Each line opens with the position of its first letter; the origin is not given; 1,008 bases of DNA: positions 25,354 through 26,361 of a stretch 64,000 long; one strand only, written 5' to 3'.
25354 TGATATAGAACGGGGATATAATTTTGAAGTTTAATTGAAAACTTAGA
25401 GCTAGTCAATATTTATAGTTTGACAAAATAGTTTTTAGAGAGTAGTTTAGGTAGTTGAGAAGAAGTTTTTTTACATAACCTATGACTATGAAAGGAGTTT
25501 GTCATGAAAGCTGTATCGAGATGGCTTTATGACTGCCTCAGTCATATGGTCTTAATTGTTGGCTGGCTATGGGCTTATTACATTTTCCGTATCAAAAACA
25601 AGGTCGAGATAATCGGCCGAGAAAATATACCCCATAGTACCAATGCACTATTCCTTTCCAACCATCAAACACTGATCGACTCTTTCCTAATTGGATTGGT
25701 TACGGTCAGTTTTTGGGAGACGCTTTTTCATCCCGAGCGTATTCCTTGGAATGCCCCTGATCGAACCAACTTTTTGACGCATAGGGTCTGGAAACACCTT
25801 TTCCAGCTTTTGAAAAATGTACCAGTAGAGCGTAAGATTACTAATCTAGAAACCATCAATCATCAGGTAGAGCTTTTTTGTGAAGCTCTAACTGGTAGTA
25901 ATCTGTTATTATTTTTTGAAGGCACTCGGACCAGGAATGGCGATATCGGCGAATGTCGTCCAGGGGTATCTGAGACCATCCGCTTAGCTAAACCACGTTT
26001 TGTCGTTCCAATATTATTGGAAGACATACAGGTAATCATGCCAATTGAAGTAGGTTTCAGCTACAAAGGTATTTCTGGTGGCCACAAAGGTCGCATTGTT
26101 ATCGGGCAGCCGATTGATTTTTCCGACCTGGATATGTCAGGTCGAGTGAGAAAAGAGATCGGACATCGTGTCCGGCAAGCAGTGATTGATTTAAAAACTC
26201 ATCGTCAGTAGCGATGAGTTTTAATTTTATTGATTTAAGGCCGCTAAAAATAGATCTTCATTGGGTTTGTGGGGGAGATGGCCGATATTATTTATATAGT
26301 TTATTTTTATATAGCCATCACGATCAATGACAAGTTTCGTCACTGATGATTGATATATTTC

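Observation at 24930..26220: Second GC-elevated block: tandem tiny genes (36-aa TM peptide plus 58-aa Cys4 zinc-ribbon protein) next to a PlsC-like acyltransferase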

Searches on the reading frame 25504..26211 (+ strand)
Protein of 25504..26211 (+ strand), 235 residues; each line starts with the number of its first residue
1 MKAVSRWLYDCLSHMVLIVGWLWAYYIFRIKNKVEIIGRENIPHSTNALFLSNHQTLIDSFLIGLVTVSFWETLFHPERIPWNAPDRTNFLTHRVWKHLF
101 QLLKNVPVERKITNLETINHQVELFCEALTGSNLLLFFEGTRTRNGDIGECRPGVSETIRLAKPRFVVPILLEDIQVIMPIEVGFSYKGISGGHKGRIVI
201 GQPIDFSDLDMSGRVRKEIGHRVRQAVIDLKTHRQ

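Call 7: search_protein_families(library=pfam, proteins=[window:25504-26211:+], max_evalue=0.1)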
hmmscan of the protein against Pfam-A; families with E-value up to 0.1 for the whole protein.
window:25504-26211:+ (235 aa): 1 family
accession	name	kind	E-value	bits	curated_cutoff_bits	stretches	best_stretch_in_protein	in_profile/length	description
PF01553.26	Acyltransferase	-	2.1e-13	50.7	23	1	33-171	1-130/132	Acyltransferase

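Call 8: search_protein_families(library=ncbifam, proteins=[window:25504-26211:+], max_evalue=0.1)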
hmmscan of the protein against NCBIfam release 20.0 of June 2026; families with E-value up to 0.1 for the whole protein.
window:25504-26211:+ (235 aa): 2 families
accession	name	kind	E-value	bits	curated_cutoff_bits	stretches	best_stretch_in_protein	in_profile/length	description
NF006386.0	PRK08633.1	equivalog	1.4e-12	46.2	1221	1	24-173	419-552/1147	acyl-[ACP]--phospholipid O-acyltransferase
TIGR00530.1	AGP_acyltrn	subfamily_domain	5.7e-09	35.8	102.95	1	33-156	3-114/130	1-acylglycerol-3-phosphate O-acyltransferase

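Call 9: find_encoding_contigs(protein=window:25504-26211:+, flank=3000, max_places=6)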
Protein window:25504-26211:+ (235 aa): 24 contigs read that carry it; 6 places shown.
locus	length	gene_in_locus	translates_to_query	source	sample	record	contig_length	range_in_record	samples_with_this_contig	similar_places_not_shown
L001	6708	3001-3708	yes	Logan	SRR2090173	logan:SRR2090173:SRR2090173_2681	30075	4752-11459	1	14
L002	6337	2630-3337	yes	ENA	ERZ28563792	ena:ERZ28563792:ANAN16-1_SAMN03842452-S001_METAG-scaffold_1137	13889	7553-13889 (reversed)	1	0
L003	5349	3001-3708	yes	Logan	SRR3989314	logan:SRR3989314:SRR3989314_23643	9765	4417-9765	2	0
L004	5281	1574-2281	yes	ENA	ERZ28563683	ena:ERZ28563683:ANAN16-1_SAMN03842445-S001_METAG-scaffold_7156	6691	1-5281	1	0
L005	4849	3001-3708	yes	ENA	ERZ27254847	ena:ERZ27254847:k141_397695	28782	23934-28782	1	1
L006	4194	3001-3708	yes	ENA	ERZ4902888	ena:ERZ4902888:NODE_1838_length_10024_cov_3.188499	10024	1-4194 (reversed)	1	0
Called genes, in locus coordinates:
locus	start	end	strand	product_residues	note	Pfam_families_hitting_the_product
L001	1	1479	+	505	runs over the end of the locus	-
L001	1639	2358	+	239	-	PF00560:LRR_1 (faint), PF23211:LRR_LRWD1 (faint), PF23598:LRR_14, PF13855:LRR_8, PF12799:LRR_4 (weak), PF13855:LRR_8, PF12799:LRR_4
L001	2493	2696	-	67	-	-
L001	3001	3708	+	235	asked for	PF01553:Acyltransferase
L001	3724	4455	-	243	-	PF00300:His_Phos_1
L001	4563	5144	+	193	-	PF04542:Sigma70_r2, PF08281:Sigma70_r4_2, PF04545:Sigma70_r4 (weak)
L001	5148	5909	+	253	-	-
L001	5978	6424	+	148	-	-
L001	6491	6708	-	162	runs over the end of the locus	-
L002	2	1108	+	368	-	?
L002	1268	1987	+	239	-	PF00560:LRR_1 (faint), PF23211:LRR_LRWD1 (faint), PF23598:LRR_14, PF13855:LRR_8, PF12799:LRR_4 (weak), PF13855:LRR_8, PF12799:LRR_4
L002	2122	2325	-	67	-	-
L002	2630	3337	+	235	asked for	PF01553:Acyltransferase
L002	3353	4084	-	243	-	PF00300:His_Phos_1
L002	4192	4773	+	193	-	PF04542:Sigma70_r2, PF08281:Sigma70_r4_2, PF04545:Sigma70_r4 (weak)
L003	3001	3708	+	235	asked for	PF01553:Acyltransferase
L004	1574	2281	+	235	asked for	PF01553:Acyltransferase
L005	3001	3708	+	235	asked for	PF01553:Acyltransferase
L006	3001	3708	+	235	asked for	PF01553:Acyltransferase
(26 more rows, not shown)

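Call 13: find_related_loci(query=window:25504-26211:+, collection=genome_contigs, flank=6000)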
Query window:25504-26211:+ (235 aa) in genome_contigs; peptide patterns used: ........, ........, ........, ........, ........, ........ (x = any residue, [..] = any of these).
73 stretches matched a pattern, but none encodes a relative of the query by tblastn (E <= 1e-3).
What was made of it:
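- Tried and rejected: No relatives (call 13).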

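Call 14: find_homologous_proteins(query=window:25504-26211:+, max_evalue=0.00001)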
Query window:25504-26211:+ (235 aa): 58 proteins with E <= 0.00001 among 254 candidates.
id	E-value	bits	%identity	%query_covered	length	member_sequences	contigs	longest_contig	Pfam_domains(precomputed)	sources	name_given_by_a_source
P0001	3.4e-155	532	98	100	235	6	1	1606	PF01553.27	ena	-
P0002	2.3e-129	448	80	100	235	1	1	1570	PF01553.27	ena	-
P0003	3.3e-124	431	84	94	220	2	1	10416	PF01553.27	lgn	-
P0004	2.3e-102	359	67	100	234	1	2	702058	PF01553.27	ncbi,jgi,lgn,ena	ncbi:MAG: lysophospholipid acyltransferase family protein [Patescibacteria group bacterium]|jgi:1-ac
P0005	1.5e-96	340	63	98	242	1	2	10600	PF01553.27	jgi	-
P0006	1.8e-93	330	61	100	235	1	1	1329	PF01553.27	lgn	-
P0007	4.1e-80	286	52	99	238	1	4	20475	PF01553.27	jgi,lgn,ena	-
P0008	4.4e-80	286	53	98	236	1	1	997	PF01553.27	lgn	-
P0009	2.8e-79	284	54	99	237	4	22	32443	PF01553.27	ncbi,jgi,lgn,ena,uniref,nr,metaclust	ncbi:MAG: hypothetical protein COV55_00230 [Candidatus Komeilibacteria bacterium CG11_big_fil_rev_8_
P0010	1.3e-72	262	53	98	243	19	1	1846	PF01553.27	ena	-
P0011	4.3e-69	250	50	98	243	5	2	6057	PF01553.27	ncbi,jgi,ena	-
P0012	1.4e-67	245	48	95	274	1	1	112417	PF01553.27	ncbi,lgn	-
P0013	2.8e-67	244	49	95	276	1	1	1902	PF01553.27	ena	-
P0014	6.2e-65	237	49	94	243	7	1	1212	PF01553.27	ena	-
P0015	4.2e-64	234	48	91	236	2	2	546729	PF01553.27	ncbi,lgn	-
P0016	7.5e-64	233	50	84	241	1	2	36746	PF01553.27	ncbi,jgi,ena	-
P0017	3.0e-63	231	49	93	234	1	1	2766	PF01553.27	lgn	-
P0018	1.0e-61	226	48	93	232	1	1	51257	PF01553.27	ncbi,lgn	-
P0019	2.6e-61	225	49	88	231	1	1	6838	PF01553.27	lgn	-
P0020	7.5e-61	223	45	98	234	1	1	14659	PF01553.27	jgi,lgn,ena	-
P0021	5.6e-60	221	51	80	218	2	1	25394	PF01553.27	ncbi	-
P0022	1.2e-59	220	48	91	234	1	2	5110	PF01553.27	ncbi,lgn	-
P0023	3.0e-59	218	45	95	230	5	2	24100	PF01553.27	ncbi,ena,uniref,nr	ncbi:hypothetical protein COT98_02210 [Candidatus Falkowbacteria bacterium CG10_big_fil_rev_8_21_14_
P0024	5.6e-59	217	47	98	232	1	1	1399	PF01553.27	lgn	-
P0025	8.3e-59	217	49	99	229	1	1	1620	PF01553.27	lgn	-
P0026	8.4e-59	217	48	84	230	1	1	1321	PF01553.27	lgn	-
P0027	1.3e-58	216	48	92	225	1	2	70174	PF01553.27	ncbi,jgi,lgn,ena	ncbi:MAG: lysophospholipid acyltransferase family protein [Patescibacteria group bacterium]|jgi:1-ac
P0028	2.2e-58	215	43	98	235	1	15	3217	PF01553.27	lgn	-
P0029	2.9e-58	215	44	99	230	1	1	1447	PF01553.27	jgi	jgi:1-acyl-sn-glycerol-3-phosphate acyltransferase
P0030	4.4e-57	211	44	99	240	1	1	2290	PF01553.27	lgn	-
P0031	8.2e-57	210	52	83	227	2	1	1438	PF01553.27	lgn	-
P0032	1.0e-56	210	46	92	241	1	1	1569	PF01553.27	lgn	-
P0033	4.4e-56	208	49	88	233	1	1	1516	PF01553.27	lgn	-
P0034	7.2e-55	204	51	86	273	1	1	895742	PF01553.27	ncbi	-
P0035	2.5e-54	202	43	99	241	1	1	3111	PF01553.27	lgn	-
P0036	6.2e-54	201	48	92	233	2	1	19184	PF01553.27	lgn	-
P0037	1.8e-52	196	45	90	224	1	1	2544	PF01553.27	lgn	-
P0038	2.8e-52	195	46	94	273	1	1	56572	PF01553.27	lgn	-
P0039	4.6e-52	195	38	94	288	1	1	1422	PF01553.27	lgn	-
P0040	1.9e-51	193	43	93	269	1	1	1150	PF01553.27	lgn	-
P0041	6.3e-51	191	46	94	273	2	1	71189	PF01553.27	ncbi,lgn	-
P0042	8.3e-51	191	59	62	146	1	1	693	PF01553.27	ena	-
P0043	1.1e-50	190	42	96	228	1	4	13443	PF01553.27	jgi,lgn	-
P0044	1.8e-50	189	44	96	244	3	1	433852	PF01553.27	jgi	jgi:1-acyl-sn-glycerol-3-phosphate acyltransferase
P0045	5.1e-50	188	45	86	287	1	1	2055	PF01553.27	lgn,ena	-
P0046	1.3e-49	187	45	88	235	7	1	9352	PF01553.27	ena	-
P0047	5.4e-49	185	43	94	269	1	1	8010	PF01553.27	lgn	-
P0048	2.5e-47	179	42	93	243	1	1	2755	PF01553.27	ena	-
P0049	3.3e-47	179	43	97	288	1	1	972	PF01553.27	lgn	-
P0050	9.0e-45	171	41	91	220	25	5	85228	PF01553.27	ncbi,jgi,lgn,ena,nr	ncbi:MAG TPA: lysophospholipid acyltransferase family protein [bacterium]|nr:lysophospholipid acyltr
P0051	5.1e-44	168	40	94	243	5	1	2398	PF01553.27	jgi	-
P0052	2.1e-40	156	39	93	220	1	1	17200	PF01553.27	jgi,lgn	-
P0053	1.0e-37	148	41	89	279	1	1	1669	PF01553.27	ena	-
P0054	1.7e-37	147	45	72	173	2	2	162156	PF01553.27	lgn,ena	-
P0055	1.2e-34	138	41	84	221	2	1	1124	PF01553.27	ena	-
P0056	2.3e-22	97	30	99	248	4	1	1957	PF01553.27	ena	-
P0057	2.3e-18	84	28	96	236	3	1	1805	PF01553.27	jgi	-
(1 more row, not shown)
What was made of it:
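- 25504..26211 (+): Divergent lysophospholipid acyltransferase family gene (PlsC-like, 235 aa) with its own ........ SD at 25490-25497. Orthologues occur across Patescibacteria (call 14).
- The acyltransferase's named homologues are all Patescibacteria (call 14).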

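Call 15: find_encoding_contigs(protein=P0003, flank=4000, max_places=2)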
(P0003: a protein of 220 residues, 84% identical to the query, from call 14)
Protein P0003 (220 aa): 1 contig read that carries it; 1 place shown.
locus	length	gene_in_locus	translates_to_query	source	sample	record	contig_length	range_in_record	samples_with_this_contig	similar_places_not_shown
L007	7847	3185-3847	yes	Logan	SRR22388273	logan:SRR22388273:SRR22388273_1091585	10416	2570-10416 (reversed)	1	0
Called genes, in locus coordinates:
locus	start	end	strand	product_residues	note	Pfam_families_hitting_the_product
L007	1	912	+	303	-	?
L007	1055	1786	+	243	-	PF00560:LRR_1 (faint), PF13855:LRR_8, PF23211:LRR_LRWD1 (faint), PF23598:LRR_14, PF12799:LRR_4, PF13855:LRR_8, PF12799:LRR_4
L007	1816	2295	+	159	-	PF03073:TspO_MBR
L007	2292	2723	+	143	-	PF03013:Pyr_excise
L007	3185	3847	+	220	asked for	PF01553:Acyltransferase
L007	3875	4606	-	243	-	PF00300:His_Phos_1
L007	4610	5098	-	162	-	-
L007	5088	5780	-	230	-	PF01794:Ferric_reduct (weak)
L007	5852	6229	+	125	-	-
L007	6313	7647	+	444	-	PF00403:HMA (weak), PF13386:DsbD_2, PF13473:Cupredoxin_1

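Call 16: find_encoding_contigs(protein=P0004, flank=4000, max_places=2)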
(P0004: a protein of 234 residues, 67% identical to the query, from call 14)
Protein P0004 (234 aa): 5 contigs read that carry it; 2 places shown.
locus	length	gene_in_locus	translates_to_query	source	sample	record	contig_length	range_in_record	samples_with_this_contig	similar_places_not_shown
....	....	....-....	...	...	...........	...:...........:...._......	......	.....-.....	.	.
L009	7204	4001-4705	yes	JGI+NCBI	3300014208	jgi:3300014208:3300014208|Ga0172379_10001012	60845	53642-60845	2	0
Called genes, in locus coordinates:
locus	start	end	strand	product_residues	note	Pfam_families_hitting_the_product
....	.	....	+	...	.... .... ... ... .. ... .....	-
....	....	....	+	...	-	-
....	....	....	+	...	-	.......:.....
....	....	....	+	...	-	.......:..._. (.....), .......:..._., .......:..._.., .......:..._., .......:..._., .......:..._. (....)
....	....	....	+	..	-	-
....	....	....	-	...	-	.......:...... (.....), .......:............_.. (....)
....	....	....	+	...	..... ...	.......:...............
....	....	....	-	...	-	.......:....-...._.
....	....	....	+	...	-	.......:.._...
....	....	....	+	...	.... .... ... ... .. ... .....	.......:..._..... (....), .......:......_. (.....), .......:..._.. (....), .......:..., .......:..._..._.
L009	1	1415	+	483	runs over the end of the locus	-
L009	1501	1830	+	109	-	-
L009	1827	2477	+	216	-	PF10648:Gmad2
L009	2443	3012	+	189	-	PF00560:LRR_1 (faint), PF13855:LRR_8, PF23598:LRR_14, PF12799:LRR_4, PF13855:LRR_8, PF12799:LRR_4 (weak)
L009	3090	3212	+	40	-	-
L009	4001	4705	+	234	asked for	PF01553:Acyltransferase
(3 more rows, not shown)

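Call 17: find_encoding_contigs(protein=P0005, flank=4000, max_places=2)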
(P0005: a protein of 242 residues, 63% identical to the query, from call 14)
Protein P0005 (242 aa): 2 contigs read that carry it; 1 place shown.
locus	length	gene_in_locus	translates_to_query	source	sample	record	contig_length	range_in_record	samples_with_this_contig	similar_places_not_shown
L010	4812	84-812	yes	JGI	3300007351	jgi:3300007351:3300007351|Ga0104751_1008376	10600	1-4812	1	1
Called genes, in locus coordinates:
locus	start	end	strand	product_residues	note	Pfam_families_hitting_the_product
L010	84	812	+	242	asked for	PF01553:Acyltransferase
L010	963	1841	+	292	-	-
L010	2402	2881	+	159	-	-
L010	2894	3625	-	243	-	PF00300:His_Phos_1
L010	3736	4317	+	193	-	PF04542:Sigma70_r2, PF08281:Sigma70_r4_2, PF04545:Sigma70_r4 (weak)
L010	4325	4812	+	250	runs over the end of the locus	-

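Call 35: find_encoding_contigs(protein=P0009, flank=3000, max_places=2)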
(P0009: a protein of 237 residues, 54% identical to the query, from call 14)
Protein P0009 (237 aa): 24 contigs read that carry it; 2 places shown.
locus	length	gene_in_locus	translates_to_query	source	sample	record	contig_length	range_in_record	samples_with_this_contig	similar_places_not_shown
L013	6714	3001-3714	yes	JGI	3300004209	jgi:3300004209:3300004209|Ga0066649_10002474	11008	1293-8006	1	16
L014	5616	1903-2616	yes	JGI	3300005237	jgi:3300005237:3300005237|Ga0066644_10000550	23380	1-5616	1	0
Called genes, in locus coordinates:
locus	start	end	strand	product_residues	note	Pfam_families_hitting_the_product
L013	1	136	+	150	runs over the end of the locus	PF01161:PBP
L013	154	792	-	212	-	PF00156:Pribosyltran, PF15609:PRTase_2 (faint), PF14681:UPRTase (faint)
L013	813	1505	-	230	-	PF00300:His_Phos_1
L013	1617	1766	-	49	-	-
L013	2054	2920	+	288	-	-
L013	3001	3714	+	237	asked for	PF01553:Acyltransferase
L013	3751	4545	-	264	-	PF02899:Phage_int_SAM_1 (weak), PF00589:Phage_integrase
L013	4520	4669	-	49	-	-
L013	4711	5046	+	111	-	PF00312:Ribosomal_S15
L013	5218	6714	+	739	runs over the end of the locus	PF01138:RNase_PH, PF03725:RNase_PH_C, PF01138:RNase_PH, PF00013:KH_1, PF00575:S1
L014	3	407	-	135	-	?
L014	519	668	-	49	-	-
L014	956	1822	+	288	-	-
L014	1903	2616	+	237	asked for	PF01553:Acyltransferase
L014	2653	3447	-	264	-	PF02899:Phage_int_SAM_1 (weak), PF00589:Phage_integrase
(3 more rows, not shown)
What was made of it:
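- A histidine-phosphatase gene lies next to or near the acyltransferase in L007, L010 and L013 as well (calls 15, 17, 35).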

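Call 36: find_encoding_contigs(protein=P0007, flank=3000, max_places=2)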
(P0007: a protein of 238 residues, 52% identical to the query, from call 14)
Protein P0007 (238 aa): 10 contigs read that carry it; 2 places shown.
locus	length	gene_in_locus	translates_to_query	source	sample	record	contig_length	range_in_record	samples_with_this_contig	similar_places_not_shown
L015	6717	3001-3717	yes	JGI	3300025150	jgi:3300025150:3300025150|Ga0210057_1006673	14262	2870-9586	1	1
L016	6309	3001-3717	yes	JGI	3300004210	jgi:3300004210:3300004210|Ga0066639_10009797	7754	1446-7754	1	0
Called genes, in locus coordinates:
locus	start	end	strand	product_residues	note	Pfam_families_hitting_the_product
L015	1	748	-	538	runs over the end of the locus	-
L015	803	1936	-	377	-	PF00149:Metallophos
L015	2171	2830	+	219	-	-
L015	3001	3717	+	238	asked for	PF01553:Acyltransferase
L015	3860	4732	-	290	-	PF00892:EamA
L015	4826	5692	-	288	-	-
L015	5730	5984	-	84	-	PF18926:DUF5676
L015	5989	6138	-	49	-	-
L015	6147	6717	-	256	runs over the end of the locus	PF22515:DUF6996, PF22518:DUF6997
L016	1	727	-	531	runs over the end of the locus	-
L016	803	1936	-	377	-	PF00149:Metallophos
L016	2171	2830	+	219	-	-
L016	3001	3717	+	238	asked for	PF01553:Acyltransferase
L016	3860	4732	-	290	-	PF00892:EamA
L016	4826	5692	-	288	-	-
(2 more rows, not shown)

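Call 54: search_protein_families(library=padloc, proteins=[window:25504-26211:+], max_evalue=1)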
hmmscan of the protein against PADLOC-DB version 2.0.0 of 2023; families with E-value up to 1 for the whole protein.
window:25504-26211:+ (235 aa): 2 families
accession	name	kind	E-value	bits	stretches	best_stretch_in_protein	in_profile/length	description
PDLC03600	REase_MTase_IIG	-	0.02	10.8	1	15-47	205-239/1205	Type IIG restriction enzyme-methyltransferase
PDLC02521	PglX|PglXI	-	0.055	9.3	1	15-47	208-246/1174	PglX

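Call 58: find_encoding_contigs(protein=P0002, flank=3000, max_places=3)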
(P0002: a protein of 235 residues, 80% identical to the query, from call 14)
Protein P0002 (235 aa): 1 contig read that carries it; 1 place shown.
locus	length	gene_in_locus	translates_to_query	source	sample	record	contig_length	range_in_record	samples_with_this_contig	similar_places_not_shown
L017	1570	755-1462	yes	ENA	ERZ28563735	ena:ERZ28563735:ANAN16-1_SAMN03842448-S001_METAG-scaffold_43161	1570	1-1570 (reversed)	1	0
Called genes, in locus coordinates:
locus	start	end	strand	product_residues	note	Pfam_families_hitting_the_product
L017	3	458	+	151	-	?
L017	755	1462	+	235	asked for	PF01553:Acyltransferase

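Call 59: find_encoding_contigs(protein=P0001, flank=3000, max_places=3)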
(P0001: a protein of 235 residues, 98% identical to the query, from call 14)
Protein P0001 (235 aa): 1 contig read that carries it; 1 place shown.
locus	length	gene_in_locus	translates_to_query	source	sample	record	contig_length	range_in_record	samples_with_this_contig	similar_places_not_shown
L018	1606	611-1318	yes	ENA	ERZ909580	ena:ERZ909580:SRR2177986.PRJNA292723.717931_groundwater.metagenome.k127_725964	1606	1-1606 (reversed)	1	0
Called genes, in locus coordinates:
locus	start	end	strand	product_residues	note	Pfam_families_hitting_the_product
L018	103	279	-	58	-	-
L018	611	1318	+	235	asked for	PF01553:Acyltransferase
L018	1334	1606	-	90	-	?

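Call 60: find_encoding_contigs(protein=P0006, flank=3000, max_places=3)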
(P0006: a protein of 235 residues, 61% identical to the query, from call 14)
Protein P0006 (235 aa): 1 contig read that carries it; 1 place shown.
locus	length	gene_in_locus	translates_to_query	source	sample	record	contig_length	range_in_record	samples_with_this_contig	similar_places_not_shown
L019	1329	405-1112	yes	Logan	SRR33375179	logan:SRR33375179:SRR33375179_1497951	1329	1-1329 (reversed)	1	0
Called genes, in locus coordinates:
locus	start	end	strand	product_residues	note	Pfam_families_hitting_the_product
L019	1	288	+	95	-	?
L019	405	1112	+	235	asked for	PF01553:Acyltransferase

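Call 67: list_cluster_members(proteins=[window:25213-25320:-, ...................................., window:24999-25172:-, window:24999-25199:-, window:25504-26211:+, window:26227-26958:-])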
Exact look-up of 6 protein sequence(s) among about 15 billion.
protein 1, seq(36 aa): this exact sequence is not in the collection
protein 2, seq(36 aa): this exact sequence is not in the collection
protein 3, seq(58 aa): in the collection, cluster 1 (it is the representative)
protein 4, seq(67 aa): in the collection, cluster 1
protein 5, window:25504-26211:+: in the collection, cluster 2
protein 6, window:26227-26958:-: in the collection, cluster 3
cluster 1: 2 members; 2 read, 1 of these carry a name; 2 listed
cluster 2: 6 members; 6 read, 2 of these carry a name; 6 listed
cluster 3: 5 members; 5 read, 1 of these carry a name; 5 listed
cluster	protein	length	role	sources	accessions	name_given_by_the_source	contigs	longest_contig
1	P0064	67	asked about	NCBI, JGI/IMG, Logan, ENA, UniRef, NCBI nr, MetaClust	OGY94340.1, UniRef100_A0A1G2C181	MAG: hypothetical protein A2406_02910 [Candidatus Komeilibacteria bacterium ... | Uncharacterized protein n=1 Tax=Candidatus Komeilibacteria bacterium RIFOXYC1_FULL_37_11 ... | \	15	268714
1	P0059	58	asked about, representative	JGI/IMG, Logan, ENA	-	-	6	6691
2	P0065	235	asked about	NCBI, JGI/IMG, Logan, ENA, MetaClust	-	\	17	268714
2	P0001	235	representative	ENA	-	-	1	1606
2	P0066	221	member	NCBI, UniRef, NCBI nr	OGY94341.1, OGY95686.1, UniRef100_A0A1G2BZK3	MAG: hypothetical protein A2406_02915 [Candidatus Komeilibacteria bacterium ... | Phospholipid/glycerol acyltransferase domain-containing protein n=1 Tax=Candidatus ...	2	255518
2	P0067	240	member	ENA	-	-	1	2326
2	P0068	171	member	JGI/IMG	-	-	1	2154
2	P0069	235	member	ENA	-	-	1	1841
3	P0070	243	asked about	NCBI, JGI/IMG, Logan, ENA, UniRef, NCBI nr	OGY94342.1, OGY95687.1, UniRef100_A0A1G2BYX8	MAG: hypothetical protein A2406_02920 [Candidatus Komeilibacteria bacterium ... | Phosphoglycerate mutase n=1 Tax=Candidatus Komeilibacteria bacterium RIFOXYC1_FULL_37_11 ...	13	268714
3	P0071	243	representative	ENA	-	-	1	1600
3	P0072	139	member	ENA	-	-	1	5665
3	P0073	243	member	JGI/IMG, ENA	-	-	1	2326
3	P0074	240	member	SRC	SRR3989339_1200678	-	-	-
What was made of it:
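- The source organism and the existing annotation come from call 67. Gene callers chose the 67-aa start in most assemblies (calls 9, 67).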
